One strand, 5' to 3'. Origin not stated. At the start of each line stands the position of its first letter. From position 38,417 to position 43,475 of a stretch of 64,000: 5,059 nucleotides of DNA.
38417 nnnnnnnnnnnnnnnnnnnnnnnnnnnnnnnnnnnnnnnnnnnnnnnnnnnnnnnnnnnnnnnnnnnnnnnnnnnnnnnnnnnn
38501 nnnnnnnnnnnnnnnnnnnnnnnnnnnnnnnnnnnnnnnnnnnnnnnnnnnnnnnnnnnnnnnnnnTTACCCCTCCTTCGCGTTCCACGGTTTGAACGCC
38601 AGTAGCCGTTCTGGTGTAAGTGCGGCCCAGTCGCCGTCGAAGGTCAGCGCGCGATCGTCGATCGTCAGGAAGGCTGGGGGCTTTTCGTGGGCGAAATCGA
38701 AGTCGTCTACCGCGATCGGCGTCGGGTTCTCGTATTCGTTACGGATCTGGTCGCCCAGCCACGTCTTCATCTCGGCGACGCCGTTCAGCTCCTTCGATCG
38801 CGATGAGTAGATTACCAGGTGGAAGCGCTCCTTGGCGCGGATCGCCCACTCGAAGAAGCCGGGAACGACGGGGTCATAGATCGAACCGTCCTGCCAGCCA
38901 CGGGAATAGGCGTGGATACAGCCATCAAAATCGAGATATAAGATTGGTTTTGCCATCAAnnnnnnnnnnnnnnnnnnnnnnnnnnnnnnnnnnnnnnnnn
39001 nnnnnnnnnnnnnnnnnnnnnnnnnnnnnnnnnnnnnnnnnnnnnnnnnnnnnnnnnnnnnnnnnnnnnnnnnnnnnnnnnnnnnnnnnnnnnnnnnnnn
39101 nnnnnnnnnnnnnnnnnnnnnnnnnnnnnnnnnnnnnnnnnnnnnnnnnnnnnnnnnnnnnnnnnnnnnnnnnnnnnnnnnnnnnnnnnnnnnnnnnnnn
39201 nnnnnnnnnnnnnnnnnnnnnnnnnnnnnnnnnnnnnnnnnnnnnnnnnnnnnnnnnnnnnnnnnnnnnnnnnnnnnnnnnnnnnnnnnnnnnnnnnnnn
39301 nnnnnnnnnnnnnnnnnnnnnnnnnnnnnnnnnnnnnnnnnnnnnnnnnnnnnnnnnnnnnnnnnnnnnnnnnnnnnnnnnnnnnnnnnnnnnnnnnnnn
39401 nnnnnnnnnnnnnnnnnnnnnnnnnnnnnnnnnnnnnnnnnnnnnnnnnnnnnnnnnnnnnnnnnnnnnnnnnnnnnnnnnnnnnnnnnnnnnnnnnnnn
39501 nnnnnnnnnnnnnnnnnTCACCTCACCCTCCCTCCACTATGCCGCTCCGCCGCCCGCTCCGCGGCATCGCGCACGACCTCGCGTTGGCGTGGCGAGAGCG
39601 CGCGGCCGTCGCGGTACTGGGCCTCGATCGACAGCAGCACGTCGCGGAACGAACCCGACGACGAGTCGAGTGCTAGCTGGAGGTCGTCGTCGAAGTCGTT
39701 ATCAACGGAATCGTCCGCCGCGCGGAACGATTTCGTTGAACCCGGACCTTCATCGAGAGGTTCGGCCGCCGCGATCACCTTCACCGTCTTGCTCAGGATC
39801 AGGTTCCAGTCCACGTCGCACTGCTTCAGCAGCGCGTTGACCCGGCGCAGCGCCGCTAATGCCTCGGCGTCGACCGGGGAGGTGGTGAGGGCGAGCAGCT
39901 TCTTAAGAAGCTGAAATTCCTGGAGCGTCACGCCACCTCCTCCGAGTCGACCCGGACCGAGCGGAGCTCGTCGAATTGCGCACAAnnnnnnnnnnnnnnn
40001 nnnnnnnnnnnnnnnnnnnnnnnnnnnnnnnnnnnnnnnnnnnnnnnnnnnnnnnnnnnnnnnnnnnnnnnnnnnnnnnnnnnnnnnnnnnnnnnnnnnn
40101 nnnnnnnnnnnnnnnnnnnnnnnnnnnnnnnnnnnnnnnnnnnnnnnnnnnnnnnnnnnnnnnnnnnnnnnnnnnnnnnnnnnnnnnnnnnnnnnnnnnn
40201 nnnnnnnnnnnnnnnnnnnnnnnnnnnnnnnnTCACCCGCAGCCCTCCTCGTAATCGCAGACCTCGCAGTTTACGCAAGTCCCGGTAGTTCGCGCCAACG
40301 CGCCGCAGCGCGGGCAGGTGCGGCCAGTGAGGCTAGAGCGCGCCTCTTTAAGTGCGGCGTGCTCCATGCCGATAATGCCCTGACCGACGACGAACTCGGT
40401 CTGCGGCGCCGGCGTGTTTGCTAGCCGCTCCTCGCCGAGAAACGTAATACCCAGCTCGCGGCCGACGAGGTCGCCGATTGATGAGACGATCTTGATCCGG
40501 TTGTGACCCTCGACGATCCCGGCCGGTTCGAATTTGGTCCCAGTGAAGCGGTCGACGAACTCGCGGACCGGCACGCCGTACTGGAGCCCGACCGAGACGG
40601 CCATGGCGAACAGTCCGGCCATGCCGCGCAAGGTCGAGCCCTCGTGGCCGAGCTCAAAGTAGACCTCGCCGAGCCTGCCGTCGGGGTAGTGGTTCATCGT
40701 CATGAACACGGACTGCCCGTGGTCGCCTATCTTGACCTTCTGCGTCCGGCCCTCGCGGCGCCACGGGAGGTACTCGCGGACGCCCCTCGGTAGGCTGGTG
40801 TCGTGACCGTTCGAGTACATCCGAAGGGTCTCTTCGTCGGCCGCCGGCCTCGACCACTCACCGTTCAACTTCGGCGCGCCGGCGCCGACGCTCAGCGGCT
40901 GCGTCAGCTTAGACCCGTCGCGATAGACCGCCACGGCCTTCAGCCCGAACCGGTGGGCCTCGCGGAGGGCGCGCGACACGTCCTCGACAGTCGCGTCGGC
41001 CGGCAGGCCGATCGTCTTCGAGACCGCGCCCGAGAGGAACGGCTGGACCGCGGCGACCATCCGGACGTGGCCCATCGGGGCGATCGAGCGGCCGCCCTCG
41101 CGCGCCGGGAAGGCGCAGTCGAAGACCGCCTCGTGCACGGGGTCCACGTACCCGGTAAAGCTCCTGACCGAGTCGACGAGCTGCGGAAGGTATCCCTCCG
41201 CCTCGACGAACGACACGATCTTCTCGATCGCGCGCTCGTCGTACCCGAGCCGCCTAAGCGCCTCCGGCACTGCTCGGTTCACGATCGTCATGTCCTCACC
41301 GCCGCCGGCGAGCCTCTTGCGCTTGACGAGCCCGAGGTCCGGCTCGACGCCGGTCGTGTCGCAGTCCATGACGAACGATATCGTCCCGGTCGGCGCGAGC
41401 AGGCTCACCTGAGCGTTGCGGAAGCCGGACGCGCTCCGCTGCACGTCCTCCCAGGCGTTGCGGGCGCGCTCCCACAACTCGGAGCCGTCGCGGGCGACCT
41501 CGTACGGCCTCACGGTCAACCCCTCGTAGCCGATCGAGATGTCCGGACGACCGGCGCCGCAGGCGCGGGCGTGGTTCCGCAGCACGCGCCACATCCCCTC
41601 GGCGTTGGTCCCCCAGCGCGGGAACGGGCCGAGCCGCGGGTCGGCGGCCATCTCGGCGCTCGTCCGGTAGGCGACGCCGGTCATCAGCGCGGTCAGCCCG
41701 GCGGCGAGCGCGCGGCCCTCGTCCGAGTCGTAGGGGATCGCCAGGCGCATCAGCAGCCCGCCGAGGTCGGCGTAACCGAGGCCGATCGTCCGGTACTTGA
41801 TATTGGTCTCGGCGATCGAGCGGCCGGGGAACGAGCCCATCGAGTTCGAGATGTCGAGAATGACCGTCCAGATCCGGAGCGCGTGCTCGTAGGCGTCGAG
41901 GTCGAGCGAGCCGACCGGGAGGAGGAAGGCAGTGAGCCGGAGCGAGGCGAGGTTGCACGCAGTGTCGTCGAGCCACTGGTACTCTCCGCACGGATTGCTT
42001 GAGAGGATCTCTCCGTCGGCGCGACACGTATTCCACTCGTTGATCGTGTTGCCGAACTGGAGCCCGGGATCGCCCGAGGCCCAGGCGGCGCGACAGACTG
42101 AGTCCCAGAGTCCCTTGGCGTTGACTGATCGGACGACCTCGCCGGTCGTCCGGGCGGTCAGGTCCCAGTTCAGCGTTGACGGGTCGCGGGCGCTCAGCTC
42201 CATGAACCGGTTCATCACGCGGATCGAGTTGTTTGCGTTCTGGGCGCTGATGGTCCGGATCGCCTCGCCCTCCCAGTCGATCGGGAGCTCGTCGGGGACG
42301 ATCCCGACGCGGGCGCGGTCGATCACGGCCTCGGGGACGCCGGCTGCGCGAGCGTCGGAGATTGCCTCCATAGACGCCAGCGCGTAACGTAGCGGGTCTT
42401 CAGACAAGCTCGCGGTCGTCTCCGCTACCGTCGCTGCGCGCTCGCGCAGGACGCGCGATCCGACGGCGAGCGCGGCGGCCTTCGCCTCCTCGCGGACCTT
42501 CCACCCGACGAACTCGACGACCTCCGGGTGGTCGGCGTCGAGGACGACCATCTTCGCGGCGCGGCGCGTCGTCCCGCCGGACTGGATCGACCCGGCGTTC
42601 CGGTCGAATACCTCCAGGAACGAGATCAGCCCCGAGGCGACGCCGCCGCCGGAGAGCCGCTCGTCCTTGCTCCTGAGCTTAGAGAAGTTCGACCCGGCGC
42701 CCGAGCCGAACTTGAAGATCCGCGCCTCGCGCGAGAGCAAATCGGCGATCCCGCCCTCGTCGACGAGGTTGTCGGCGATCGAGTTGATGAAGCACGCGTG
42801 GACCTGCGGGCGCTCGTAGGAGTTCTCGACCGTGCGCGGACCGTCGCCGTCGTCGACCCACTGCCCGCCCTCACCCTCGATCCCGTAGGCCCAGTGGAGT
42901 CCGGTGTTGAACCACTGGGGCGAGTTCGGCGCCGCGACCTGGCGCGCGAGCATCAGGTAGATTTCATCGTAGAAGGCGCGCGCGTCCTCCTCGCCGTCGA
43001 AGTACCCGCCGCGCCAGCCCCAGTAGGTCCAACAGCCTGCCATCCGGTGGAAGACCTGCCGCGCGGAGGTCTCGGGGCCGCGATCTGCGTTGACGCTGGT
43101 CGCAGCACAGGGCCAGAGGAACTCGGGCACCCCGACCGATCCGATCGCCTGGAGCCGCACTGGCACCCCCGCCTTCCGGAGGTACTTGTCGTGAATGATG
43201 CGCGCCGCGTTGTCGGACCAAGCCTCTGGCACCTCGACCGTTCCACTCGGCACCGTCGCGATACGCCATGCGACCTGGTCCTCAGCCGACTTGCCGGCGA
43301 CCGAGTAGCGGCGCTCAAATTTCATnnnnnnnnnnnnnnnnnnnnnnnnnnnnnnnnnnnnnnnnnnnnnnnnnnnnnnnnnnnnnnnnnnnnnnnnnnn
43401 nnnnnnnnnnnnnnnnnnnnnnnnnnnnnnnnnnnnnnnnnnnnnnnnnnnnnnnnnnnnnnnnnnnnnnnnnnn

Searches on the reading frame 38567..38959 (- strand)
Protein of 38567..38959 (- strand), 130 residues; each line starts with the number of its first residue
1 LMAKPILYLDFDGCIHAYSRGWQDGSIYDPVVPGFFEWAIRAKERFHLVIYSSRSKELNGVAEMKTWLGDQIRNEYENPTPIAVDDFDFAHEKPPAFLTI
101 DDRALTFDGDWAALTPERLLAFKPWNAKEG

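Call 82: search_protein_families(library=pfam, proteins=[window:38567-38959:-], max_evalue=0.001)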
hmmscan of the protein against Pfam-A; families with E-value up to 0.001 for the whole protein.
window:38567-38959:- (130 aa): 1 family
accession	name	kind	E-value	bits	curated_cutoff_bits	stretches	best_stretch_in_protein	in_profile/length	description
PF18143.6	HAD_SAK_2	-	0.00046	21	27.5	0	6-82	1-79/139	HAD domain in Swiss Army Knife RNA repair proteins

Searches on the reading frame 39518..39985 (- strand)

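Call 82: search_protein_families(library=pfam, proteins=[window:39518-39985:-], max_evalue=0.001)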
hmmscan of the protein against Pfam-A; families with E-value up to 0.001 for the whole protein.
window:39518-39985:- (155 aa): 1 family
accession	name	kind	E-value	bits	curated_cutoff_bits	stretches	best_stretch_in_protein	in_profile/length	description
PF10979.13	DUF2786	-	0.00073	19.9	23.9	0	28-58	7-38/40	Protein of unknown function (DUF2786)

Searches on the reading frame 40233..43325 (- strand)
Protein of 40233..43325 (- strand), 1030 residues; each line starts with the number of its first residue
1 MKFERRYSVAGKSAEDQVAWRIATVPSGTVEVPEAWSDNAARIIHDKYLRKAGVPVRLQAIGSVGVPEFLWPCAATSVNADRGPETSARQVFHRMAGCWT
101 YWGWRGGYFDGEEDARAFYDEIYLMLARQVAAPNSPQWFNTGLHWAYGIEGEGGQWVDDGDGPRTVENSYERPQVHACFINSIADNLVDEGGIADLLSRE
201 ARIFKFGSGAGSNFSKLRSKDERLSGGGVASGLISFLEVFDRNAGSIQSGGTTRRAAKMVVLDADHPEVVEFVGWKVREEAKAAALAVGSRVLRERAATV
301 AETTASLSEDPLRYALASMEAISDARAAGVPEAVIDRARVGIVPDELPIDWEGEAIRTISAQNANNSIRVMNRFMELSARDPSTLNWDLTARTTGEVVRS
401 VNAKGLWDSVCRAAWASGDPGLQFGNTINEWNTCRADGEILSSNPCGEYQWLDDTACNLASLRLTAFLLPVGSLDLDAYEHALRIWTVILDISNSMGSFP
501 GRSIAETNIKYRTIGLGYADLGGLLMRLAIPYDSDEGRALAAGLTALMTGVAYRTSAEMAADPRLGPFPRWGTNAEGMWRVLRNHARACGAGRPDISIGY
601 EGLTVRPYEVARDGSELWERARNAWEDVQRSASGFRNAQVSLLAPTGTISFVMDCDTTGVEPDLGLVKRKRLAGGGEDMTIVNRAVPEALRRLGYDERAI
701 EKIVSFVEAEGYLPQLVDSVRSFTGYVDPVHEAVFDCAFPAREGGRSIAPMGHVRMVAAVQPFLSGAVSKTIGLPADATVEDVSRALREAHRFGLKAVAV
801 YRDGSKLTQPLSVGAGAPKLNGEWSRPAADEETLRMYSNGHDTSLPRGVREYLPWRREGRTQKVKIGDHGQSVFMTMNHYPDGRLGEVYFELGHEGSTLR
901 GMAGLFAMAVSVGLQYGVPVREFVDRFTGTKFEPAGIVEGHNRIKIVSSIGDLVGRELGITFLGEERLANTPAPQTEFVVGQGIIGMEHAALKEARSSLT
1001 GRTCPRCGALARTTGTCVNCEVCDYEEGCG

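Call 17: search_protein_families(library=phrogs, proteins=[window:40233-43325:-], max_evalue=0.00001)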
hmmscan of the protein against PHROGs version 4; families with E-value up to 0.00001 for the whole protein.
window:40233-43325:- (1030 aa): 4 families
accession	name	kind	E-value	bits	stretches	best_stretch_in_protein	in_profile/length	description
phrog_84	-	DNA, RNA and nucleotide metabolism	4.8e-90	304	1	44-1029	206-974/975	ribonucleoside-diphosphate reductase large subunit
phrog_3844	-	moron, auxiliary metabolic gene and host takeover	6.2e-15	56.1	1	453-797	158-426/451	NrdA-like aerobic NDP reductase large subunit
phrog_367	-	DNA, RNA and nucleotide metabolism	5.1e-11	42.5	1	240-562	269-503/701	ribonucleotide reductase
phrog_3987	-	DNA, RNA and nucleotide metabolism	1e-06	28.6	0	174-277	218-318/467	ribonucleotide reductase large subunit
